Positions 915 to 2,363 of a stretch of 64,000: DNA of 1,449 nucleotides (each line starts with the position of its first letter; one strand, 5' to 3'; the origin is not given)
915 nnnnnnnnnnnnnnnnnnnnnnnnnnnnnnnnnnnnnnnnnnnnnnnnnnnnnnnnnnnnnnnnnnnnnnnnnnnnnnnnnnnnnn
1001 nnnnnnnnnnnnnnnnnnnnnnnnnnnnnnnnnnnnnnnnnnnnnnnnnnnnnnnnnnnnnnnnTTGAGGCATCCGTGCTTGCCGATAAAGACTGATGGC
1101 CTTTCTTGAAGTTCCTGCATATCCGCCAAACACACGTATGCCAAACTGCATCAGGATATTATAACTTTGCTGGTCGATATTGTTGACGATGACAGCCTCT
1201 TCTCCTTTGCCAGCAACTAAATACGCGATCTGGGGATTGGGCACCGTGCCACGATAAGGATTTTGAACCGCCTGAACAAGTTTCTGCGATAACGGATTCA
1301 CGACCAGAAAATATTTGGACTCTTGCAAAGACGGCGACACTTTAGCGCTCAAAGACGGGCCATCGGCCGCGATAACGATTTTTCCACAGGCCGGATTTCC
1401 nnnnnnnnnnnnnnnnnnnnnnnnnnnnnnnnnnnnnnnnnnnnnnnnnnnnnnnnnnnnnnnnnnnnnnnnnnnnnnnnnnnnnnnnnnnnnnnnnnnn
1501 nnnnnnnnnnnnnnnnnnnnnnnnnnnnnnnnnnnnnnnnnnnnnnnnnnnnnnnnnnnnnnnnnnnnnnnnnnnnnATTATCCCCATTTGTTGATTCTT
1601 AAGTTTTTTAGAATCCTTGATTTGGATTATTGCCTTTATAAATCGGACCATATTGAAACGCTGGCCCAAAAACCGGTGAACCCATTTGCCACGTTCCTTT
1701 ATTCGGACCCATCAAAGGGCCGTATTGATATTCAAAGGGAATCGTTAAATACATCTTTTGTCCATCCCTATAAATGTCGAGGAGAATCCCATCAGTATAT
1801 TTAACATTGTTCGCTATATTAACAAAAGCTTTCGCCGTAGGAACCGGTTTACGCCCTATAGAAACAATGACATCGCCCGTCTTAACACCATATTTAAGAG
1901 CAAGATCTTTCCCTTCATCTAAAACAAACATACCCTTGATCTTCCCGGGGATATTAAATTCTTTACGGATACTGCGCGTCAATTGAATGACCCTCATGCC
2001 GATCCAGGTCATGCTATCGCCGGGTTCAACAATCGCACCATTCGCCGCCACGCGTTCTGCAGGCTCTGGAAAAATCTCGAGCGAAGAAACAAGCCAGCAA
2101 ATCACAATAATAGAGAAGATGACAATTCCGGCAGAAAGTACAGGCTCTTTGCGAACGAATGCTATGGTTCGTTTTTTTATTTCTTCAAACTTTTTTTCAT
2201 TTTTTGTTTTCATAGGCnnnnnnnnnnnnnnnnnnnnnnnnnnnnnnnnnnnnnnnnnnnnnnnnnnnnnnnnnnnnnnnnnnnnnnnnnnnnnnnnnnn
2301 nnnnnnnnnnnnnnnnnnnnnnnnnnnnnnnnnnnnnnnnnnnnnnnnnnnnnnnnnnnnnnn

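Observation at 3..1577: Unusual architecture: TM anchor, NifX-like domain, three Cys4 zinc ribbons in Met/Gln/Asn-rich low complexity, then magnetochrome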

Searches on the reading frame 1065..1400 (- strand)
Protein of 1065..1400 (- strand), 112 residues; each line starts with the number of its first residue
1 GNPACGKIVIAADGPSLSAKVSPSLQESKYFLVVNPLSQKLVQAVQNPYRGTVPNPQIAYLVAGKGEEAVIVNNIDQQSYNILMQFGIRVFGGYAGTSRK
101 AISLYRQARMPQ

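Call 24: search_solved_structures(query=A2, max_evalue=1, show_alignments=2)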
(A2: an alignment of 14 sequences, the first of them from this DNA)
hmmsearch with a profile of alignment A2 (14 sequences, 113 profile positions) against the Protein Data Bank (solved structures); distinct sequences matched with E-value up to 1: 8.
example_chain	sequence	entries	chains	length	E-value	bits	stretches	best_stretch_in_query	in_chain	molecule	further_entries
1eo1_A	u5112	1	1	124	2.6e-16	62.9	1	7-109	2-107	HYPOTHETICAL PROTEIN MTH1175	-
1rdu_A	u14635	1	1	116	6.7e-15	58.3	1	7-111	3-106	conserved hypothetical protein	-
1o13_A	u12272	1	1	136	3.9e-09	39.8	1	16-109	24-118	probable NifB protein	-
1t3v_A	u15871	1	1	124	3.9e-09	39.8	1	18-109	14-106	conserved hypothetical protein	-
2yx6_A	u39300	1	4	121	8e-09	38.8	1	11-106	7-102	Hypothetical protein PH0822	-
2wfb_A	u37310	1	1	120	3.8e-08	36.6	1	5-107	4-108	PUTATIVE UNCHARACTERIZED PROTEIN ORP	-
2kla_A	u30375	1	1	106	0.17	15.2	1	20-105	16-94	Uncharacterized protein MJ0327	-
2qtd_A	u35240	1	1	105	0.17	15.1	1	20-105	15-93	Uncharacterized protein MJ0327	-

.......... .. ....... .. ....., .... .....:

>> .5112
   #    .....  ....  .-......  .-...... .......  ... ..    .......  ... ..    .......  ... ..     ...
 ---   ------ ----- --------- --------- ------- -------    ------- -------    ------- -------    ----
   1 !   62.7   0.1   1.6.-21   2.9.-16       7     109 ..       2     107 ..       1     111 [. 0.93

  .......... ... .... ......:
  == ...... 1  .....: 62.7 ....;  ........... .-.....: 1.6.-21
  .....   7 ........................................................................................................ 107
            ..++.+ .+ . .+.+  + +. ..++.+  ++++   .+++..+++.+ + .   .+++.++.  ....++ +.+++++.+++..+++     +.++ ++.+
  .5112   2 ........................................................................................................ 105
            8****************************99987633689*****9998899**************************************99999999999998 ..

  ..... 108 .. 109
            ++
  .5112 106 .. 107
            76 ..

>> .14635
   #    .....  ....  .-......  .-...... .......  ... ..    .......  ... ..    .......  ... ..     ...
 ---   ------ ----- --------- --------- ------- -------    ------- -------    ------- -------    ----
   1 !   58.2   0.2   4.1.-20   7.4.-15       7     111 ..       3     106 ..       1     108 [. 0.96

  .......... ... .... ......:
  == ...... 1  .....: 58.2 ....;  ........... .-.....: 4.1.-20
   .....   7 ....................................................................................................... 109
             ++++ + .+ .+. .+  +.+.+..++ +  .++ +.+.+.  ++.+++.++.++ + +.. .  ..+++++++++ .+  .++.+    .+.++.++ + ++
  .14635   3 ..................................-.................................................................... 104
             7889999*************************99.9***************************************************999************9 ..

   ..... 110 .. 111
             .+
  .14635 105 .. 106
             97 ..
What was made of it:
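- On NifX/NafY/NifB-C superfamily (PF02579, Nitro_FeMo-Co): The family profile hits MTH1175 at E=2.6e-16 and five further family structures (call 24)
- Checked: A profile of 14 family members hits MTH1175 (1eo1, E=2.6e-16), TM1290, TM1816 and ORP 2wfb (call 24).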

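Call 28: search_protein_representatives(alignment_id=A2)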
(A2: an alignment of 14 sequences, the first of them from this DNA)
Query: 14 sequences, 113 profile positions. Proteins with E-value up to 0.001 (for the whole library): 2637; up to 1e-10: 516; up to 1e-30: 35. The best 150 are listed.
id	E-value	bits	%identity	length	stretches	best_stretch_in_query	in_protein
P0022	2.1e-50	185.6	-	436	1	1-113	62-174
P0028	3.3e-50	185.0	-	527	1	1-112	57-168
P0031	4.5e-50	184.6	-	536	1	1-113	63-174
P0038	6.0e-50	184.2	-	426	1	1-112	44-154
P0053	1.1e-49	183.4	-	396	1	1-113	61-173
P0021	1.4e-49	183.0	-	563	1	1-113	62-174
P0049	3.0e-49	181.9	-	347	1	1-112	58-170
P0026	4.6e-49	181.3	-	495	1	1-112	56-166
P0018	7.5e-49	180.7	-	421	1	1-112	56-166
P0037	1.4e-48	179.8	-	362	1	1-113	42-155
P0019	2.6e-48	178.9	-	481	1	1-113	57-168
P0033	3.9e-48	178.4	-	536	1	1-113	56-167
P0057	5.1e-48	178.0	-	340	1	1-113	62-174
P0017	6.7e-48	177.6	-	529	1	1-113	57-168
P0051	9.5e-48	177.1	-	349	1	1-113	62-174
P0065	1.4e-47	176.6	-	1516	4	3-112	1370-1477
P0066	3.0e-45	169.1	-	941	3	3-111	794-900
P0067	5.5e-44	165.0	-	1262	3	3-113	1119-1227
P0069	2.1e-40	153.5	-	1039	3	7-108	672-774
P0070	5.1e-38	145.8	-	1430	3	4-112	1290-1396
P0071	1.3e-37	144.5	-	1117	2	2-112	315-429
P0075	9.6e-32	125.5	-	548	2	4-111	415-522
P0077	7.9e-30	119.4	-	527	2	4-107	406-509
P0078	8.4e-30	119.3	-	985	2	2-109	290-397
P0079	1.7e-29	118.3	-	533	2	5-109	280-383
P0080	5.0e-29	116.8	-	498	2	2-111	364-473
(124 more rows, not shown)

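Call 29: search_protein_families(library=pfam, proteins=[P0065, P0066, P0067, P0069, P0070, P0071, P0075, P0077, P0079, P0080], max_evalue=0.001)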
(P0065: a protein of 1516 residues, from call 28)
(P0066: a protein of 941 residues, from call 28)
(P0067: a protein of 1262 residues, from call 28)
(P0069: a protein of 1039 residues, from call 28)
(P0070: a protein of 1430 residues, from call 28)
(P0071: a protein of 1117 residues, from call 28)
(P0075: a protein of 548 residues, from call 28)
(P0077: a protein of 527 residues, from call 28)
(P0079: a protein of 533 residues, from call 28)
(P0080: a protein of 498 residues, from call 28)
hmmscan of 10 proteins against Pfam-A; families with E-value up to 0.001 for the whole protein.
P0065 (1516 aa): 5 families
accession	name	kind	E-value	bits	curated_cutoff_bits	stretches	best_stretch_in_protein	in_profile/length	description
PF02579.22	Nitro_FeMo-Co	-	9.9e-53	176.9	26.3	4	351-440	2-93/94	Dinitrogenase iron-molybdenum cofactor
PF13180.12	PDZ_2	-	8.5e-20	71.3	27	1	103-193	2-80/80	PDZ domain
PF00595.29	PDZ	-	2.3e-14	53.9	23.2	2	100-179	8-79/81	PDZ domain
PF17820.7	PDZ_6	-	2.5e-12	46.8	27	1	128-182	1-54/54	PDZ domain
PF12812.13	PDZ_1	-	2.1e-06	28.1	28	1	222-285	12-72/78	PDZ-like domain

P0066 (941 aa): 2 families
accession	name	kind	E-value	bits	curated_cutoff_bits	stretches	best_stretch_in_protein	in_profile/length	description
PF02579.22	Nitro_FeMo-Co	-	3.4e-42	143.1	26.3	3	809-896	2-93/94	Dinitrogenase iron-molybdenum cofactor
PF01155.25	HypA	-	0.00023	21.6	28.9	0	227-275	59-103/112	Hydrogenase/urease nickel incorporation, metallochaperone, hypA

P0067 (1262 aa): 4 families
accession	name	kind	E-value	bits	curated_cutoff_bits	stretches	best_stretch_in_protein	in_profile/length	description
PF02579.22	Nitro_FeMo-Co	-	4.2e-40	136.4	26.3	3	1135-1221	3-93/94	Dinitrogenase iron-molybdenum cofactor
PF13180.12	PDZ_2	-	3.5e-23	82.1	27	2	75-166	1-79/80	PDZ domain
PF17820.7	PDZ_6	-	2.5e-16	59.6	27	2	103-154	2-52/54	PDZ domain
PF00595.29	PDZ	-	3.6e-15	56.5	23.2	2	73-134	8-60/81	PDZ domain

P0069 (1039 aa): 4 families
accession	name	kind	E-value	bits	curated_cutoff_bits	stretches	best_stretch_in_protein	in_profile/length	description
PF02579.22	Nitro_FeMo-Co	-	5.2e-42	142.5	26.3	3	503-590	3-93/94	Dinitrogenase iron-molybdenum cofactor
PF13180.12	PDZ_2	-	2.1e-22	79.6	27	2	86-176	2-80/80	PDZ domain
PF17820.7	PDZ_6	-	2.6e-16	59.5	27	2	111-165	1-54/54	PDZ domain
PF00595.29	PDZ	-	3.5e-13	50.2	23.2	2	86-163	11-80/81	PDZ domain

P0070 (1430 aa): 6 families
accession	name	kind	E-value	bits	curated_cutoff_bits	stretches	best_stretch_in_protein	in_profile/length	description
PF02579.22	Nitro_FeMo-Co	-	4.6e-41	139.5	26.3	3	1304-1391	2-93/94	Dinitrogenase iron-molybdenum cofactor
PF13180.12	PDZ_2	-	2.5e-22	79.4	27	2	85-175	2-80/80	PDZ domain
PF17820.7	PDZ_6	-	4.3e-16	58.8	27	2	110-164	1-54/54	PDZ domain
PF00595.29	PDZ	-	1.8e-14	54.3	23.2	1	82-162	8-80/81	PDZ domain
PF05077.17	DUF678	-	1.1e-05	26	24.1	0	510-535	24-49/74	Protein of unknown function (DUF678)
PF14685.13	PDZ_Tricorn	-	0.00047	20.5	25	0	118-171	31-86/88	Tricorn protease PDZ domain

P0071 (1117 aa): 5 families
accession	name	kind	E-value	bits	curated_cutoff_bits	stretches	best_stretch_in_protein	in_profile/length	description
PF02579.22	Nitro_FeMo-Co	-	2.8e-28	98.5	26.3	2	331-423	2-92/94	Dinitrogenase iron-molybdenum cofactor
PF17820.7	PDZ_6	-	5.4e-21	74.5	27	2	90-143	2-54/54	PDZ domain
PF13180.12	PDZ_2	-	9.8e-20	71.1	27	2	82-153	12-79/80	PDZ domain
PF00595.29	PDZ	-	4.6e-18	65.8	23.2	2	204-270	4-61/81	PDZ domain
PF12812.13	PDZ_1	-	0.00077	19.9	28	0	214-280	12-76/78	PDZ-like domain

P0075 (548 aa): 5 families
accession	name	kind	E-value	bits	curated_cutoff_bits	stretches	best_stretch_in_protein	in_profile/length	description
PF02579.22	Nitro_FeMo-Co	-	8.1e-29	100.2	26.3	2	302-389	3-93/94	Dinitrogenase iron-molybdenum cofactor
PF18509.6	MCR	-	2.3e-20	72.3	30.4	2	74-100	1-30/30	Magnetochrome domain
PF13180.12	PDZ_2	-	5.1e-16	59.2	27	1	171-258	4-79/80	PDZ domain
PF17820.7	PDZ_6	-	1.2e-08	35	27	1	194-237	1-43/54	PDZ domain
PF00595.29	PDZ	-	7.5e-08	33.1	23.2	1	188-246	20-80/81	PDZ domain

P0077 (527 aa): 5 families
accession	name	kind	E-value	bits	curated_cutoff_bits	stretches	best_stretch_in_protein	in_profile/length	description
PF02579.22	Nitro_FeMo-Co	-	5.8e-23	81.5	26.3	2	298-386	2-93/94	Dinitrogenase iron-molybdenum cofactor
PF18509.6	MCR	-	4.2e-16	58.6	30.4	2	105-130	1-29/30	Magnetochrome domain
PF13180.12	PDZ_2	-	7.2e-16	58.7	27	1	161-250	2-79/80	PDZ domain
PF17820.7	PDZ_6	-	6.4e-11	42.3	27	1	186-240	1-54/54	PDZ domain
PF00595.29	PDZ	-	1.2e-10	42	23.2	1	173-238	23-80/81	PDZ domain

P0079 (533 aa): 8 families
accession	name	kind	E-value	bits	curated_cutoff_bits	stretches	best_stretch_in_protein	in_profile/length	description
PF02579.22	Nitro_FeMo-Co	-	8e-27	93.8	26.3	2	294-381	3-93/94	Dinitrogenase iron-molybdenum cofactor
PF18509.6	MCR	-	2.5e-23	81.8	30.4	3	49-74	1-29/30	Magnetochrome domain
PF13180.12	PDZ_2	-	1.7e-12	47.9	27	1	185-252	12-79/80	PDZ domain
PF00595.29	PDZ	-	2.2e-09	38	23.2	1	185-241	25-81/81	PDZ domain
PF17820.7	PDZ_6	-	3e-09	36.9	27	1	189-240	2-52/54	PDZ domain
PF09699.15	Paired_CXXCH_1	-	0.00014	21.9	20.6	0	63-80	7-24/41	Doubled CXXCH motif (Paired_CXXCH_1)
PF14522.11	Cytochrome_C7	-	0.00018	21.7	24.8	0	63-139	14-66/67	Cytochrome c7 and related cytochrome c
PF23580.1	Znf_XAF1_N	-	0.00021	21.1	27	0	102-116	2-16/30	XIAP-associated factor 1-like, N-terminal zinc finger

P0080 (498 aa): 5 families
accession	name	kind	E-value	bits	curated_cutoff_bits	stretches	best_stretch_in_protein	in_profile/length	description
PF02579.22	Nitro_FeMo-Co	-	9.7e-26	90.3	26.3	2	253-341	2-93/94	Dinitrogenase iron-molybdenum cofactor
PF18509.6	MCR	-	6.8e-17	61.2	30.4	2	87-112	1-29/30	Magnetochrome domain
PF13180.12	PDZ_2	-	3.6e-13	50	27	1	129-216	3-78/80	PDZ domain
PF17820.7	PDZ_6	-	3.3e-08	33.6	27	1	154-207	2-54/54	PDZ domain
PF00595.29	PDZ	-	3.1e-07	31.1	23.2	1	144-205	12-80/81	PDZ domain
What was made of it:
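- On FmpB / MamP-like (RS-1 type: MCR - PDZ - NifX): The top non-family hits of the NifX-like profile are FmpA-like and FmpB-like proteins (calls 28, 29).
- Closest known: FmpB. Same: FmpB-like proteins are among the nearest relatives of this NifX-like domain in a 1.84-billion-protein search (calls 28, 29).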

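Call 36: list_cluster_members(proteins=[P0065, P0067, P0069, P0071, P0075, P0077, P0079, P0080, P0078, P0064])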
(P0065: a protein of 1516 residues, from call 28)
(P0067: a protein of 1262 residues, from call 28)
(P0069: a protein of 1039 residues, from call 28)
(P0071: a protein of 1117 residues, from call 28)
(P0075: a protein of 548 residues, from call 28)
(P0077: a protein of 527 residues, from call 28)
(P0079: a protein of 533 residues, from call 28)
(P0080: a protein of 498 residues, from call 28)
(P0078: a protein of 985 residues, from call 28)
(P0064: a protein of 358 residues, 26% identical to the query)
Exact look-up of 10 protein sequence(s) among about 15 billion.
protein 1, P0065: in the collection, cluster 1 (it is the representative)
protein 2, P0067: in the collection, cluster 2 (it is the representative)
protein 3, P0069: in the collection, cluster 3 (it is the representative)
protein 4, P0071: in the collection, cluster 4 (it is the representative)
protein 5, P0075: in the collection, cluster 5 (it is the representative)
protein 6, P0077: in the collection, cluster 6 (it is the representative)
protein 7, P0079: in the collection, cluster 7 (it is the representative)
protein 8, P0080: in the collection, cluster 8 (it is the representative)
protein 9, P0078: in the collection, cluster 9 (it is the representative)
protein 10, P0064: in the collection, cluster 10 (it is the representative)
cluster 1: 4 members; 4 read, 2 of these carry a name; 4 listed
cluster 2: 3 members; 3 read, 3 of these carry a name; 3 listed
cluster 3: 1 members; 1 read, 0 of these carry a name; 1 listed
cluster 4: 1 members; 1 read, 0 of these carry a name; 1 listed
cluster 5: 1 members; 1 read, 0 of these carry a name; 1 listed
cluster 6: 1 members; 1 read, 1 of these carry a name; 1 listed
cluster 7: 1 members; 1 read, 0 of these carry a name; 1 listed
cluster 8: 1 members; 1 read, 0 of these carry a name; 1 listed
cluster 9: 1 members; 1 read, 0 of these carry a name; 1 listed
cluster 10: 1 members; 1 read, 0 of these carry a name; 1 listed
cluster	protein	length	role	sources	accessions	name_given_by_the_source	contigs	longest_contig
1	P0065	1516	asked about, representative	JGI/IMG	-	predicted Fe-Mo cluster-binding NifX family protein/Zn finger protein HypA/HybF involved ...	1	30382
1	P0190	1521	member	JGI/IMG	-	predicted Fe-Mo cluster-binding NifX family protein/Zn finger protein HypA/HybF involved ...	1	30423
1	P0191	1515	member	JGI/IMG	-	-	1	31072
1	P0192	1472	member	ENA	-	-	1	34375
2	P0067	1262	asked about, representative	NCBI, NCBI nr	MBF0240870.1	MAG: PDZ domain-containing protein [Desulfamplus sp.] | PDZ domain-containing protein [Desulfamplus sp.]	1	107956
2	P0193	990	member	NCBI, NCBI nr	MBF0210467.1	MAG: PDZ domain-containing protein, partial [Desulfamplus sp.] | PDZ domain-containing protein [Desulfamplus sp.]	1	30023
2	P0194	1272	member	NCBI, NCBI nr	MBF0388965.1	MAG: PDZ domain-containing protein [Desulfamplus sp.] | PDZ domain-containing protein [Desulfamplus sp.]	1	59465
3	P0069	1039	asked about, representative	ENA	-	-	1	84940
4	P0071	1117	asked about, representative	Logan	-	-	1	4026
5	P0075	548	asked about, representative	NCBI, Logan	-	-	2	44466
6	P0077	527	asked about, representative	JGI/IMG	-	predicted Fe-Mo cluster-binding NifX family protein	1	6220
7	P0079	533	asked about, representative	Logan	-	-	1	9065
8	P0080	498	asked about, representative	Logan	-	-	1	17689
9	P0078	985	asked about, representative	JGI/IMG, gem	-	-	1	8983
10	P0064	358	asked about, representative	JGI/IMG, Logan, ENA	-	-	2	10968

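Call 48: find_encoding_contigs(protein=P0067, flank=8000, max_places=1)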
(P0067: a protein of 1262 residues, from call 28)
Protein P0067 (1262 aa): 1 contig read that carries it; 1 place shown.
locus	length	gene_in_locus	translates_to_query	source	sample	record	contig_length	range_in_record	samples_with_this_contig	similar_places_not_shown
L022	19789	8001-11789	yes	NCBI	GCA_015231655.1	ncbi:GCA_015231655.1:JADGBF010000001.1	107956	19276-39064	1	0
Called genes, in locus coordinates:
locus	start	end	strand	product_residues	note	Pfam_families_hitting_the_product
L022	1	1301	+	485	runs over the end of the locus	PF00989:PAS, PF08448:PAS_4, PF13426:PAS_9, PF00158:Sigma54_activat, PF14532:Sigma54_activ_2, PF07728:AAA_5, PF25601:AAA_lid_14, PF02954:HTH_8, +3 more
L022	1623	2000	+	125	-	PF02579:Nitro_FeMo-Co (weak)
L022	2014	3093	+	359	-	PF00595:PDZ (faint), PF13180:PDZ_2, PF17820:PDZ_6, PF13180:PDZ_2, PF17820:PDZ_6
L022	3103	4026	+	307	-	PF00089:Trypsin, PF13365:Trypsin_2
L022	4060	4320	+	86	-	PF06305:LapA_dom (weak)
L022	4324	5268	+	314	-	PF01545:Cation_efflux, PF16916:ZT_dimer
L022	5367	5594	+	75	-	PF26391:MamI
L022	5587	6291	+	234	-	-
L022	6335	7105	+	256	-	PF04011:LemA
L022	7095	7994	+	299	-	PF01545:Cation_efflux, PF16916:ZT_dimer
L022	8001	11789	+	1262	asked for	PF00595:PDZ (weak), PF13180:PDZ_2, PF17820:PDZ_6, PF00595:PDZ (weak), PF13180:PDZ_2 (weak), PF17820:PDZ_6 (weak), PF02579:Nitro_FeMo-Co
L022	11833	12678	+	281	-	PF00089:Trypsin, PF13365:Trypsin_2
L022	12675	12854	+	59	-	PF26391:MamI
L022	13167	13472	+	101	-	-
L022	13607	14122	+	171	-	-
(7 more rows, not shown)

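Call 49: find_encoding_contigs(protein=P0075, flank=8000, max_places=1)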
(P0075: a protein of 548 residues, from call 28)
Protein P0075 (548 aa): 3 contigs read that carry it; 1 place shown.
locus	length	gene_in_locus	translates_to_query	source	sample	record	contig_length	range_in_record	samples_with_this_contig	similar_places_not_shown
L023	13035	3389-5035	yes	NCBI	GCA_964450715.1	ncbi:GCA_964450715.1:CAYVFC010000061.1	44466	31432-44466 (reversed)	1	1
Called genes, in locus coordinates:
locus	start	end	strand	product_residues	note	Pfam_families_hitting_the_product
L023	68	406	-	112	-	PF06803:DUF1232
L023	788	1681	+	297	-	PF04011:LemA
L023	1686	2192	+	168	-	-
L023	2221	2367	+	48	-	-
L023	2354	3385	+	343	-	PF01545:Cation_efflux, PF16916:ZT_dimer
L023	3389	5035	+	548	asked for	PF18509:MCR, PF13180:PDZ_2, PF00595:PDZ, PF17820:PDZ_6, PF02579:Nitro_FeMo-Co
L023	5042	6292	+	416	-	PF00595:PDZ (weak), PF13180:PDZ_2, PF14685:PDZ_Tricorn (faint), PF17820:PDZ_6, PF00595:PDZ, PF13180:PDZ_2, PF17820:PDZ_6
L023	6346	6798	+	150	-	-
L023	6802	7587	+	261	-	-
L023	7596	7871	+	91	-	PF06305:LapA_dom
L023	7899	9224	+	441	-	PF03600:CitMHS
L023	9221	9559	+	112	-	-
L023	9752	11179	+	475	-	PF00072:Response_reg, PF00158:Sigma54_activat, PF14532:Sigma54_activ_2, PF07728:AAA_5, PF25601:AAA_lid_14, PF02954:HTH_8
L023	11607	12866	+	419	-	-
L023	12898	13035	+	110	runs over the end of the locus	PF26391:MamI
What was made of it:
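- On FmpB / MamP-like (RS-1 type: MCR - PDZ - NifX): One of each was read on its contig and lies in a magnetosome gene cluster (calls 48, 49)
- Closest known: FmpB. Same: The one FmpB-like protein whose contig I read (P0075) sits in a magnetosome gene cluster (call 49).
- One of each was confirmed inside a magnetosome gene cluster (calls 48, 49).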

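Call 61: find_homologous_proteins(query=P0075, max_evalue=1e-10)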
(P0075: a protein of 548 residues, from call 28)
Query P0075 (548 aa): 18 proteins with E <= 1e-10 among 8000 candidates.
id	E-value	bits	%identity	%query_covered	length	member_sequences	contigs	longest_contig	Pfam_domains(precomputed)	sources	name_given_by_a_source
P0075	0.0e+0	1209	100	100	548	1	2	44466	PF18509.7,PF17820.8,PF00595.30,PF13180.13,PF02579.23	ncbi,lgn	-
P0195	1.4e-128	448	46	96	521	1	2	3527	PF18509.7,PF17820.8,PF00595.30,PF13180.13,PF02579.23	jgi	jgi:predicted Fe-Mo cluster-binding NifX family protein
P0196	2.0e-121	425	45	98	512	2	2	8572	PF18509.7,PF17820.8,PF00595.30,PF13180.13,PF02579.23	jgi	-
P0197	4.3e-121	424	42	97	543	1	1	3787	PF18509.7,PF17820.8,PF00595.30,PF13180.13,PF02579.23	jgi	jgi:predicted Fe-Mo cluster-binding NifX family protein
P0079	4.3e-117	410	43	95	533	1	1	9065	PF18509.7,PF17820.8,PF00595.30,PF13180.13,PF02579.23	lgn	-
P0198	2.7e-116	408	43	95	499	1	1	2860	PF18509.7,PF17820.8,PF00595.30,PF13180.13,PF02579.23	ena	-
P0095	3.0e-114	401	40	97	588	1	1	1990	PF18509.7,PF17820.8,PF00595.30,PF13180.13,PF02579.23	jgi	jgi:predicted Fe-Mo cluster-binding NifX family protein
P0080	1.0e-104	370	42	95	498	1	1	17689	PF18509.7,PF17820.8,PF00595.30,PF13180.13,PF02579.23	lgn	-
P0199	1.2e-89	320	36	73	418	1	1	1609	PF18509.7,PF17820.8,PF00595.30,PF13180.13,PF02579.23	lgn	-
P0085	1.8e-82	296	39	80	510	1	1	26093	PF18509.7,PF17820.8,PF00595.30,PF13180.13,PF02579.23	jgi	jgi:predicted Fe-Mo cluster-binding NifX family protein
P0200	1.2e-78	284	38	95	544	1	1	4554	PF18509.7,PF17820.8,PF00595.30,PF13180.13,PF02579.23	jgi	jgi:predicted Fe-Mo cluster-binding NifX family protein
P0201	2.2e-76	276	37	96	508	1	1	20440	PF18509.7,PF17820.8,PF00595.30,PF13180.13,PF02579.23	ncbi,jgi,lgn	ncbi:MAG TPA: NifB/NifX family molybdenum-iron cluster-binding protein [Polyangia bacterium]|jgi:pre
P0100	1.1e-67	247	35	78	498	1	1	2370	PF18509.7,PF17820.8,PF00595.30,PF13180.13,PF02579.23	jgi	jgi:predicted Fe-Mo cluster-binding NifX family protein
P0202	1.7e-17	82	38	14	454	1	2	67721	PF14685.15,PF13365.13,PF17820.8,PF00595.30,PF13180.13,PF00089.33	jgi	jgi:serine protease Do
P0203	7.1e-16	76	36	17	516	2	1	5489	PF19805.6,PF13365.13,PF17820.8,PF00595.30,PF13180.13,PF00089.33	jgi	jgi:serine protease Do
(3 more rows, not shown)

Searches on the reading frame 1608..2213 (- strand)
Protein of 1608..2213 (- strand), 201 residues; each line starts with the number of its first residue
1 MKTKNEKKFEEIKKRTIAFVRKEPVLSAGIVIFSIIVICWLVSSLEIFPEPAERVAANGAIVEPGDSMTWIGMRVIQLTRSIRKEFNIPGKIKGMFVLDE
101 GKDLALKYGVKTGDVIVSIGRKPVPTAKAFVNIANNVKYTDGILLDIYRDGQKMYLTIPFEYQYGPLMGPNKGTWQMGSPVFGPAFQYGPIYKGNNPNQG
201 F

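Call 3: search_protein_families(library=pfam, proteins=[window:1608-2213:-], max_evalue=1)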
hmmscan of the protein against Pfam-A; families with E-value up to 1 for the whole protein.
window:1608-2213:- (201 aa): 3 families
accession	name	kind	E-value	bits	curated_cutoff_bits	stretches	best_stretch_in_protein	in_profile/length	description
PF12812.13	PDZ_1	-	3.9e-06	27.3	28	1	67-138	7-76/78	PDZ-like domain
PF13180.12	PDZ_2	-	3e-05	24.7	27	1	107-158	27-78/80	PDZ domain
PF20756.2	SusG_CBM58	-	0.16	12.5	24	1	134-179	41-87/117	Alpha-amylase SusG, CBM58 domain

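Call 6: search_protein_families(library=ncbifam, proteins=[window:1608-2213:-], max_evalue=0.01)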
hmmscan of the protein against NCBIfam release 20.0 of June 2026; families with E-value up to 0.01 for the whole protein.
window:1608-2213:- (201 aa): 9 families
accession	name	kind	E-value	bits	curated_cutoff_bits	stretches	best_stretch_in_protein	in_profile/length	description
NF040965.1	MamP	equivalog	6e-11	42.5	300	1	69-154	112-196/290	magnetosome magnetite formation protein MamP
TIGR02037.1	degP_htrA_DO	subfamily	6.3e-10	38.6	416.2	1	66-157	341-433/434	Do family serine endopeptidase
NF041521.1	HhoA_HhoB_HtrA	equivalog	3.1e-05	23.4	450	1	68-158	231-329/335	HhoA/HhoB/HtrA family serine endopeptidase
NF041199.1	trx7_PDZ_seleno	equivalog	6.1e-05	22.1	300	1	73-159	297-389/390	Trx7/PDZ domain-containing (seleno)protein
NF007526.1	PRK10139.1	equivalog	0.00016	20.5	756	1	70-158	269-357/456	serine endoprotease DegQ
NF008189.1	PRK10942.1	equivalog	0.00031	19.3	720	1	77-159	298-380/477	serine endoprotease DegP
NF047968.1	SerProtHtrA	equivalog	0.00061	19.3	470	1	70-160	266-357/357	serine protease HtrA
NF040960.1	MamE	equivalog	0.0015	17.1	800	1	66-157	441-532/659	magnetosome formation protease MamE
NF008147.1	PRK10898.1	equivalog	0.002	17.3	408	1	70-158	257-345/352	outer membrane-stress sensor serine endopeptidase DegS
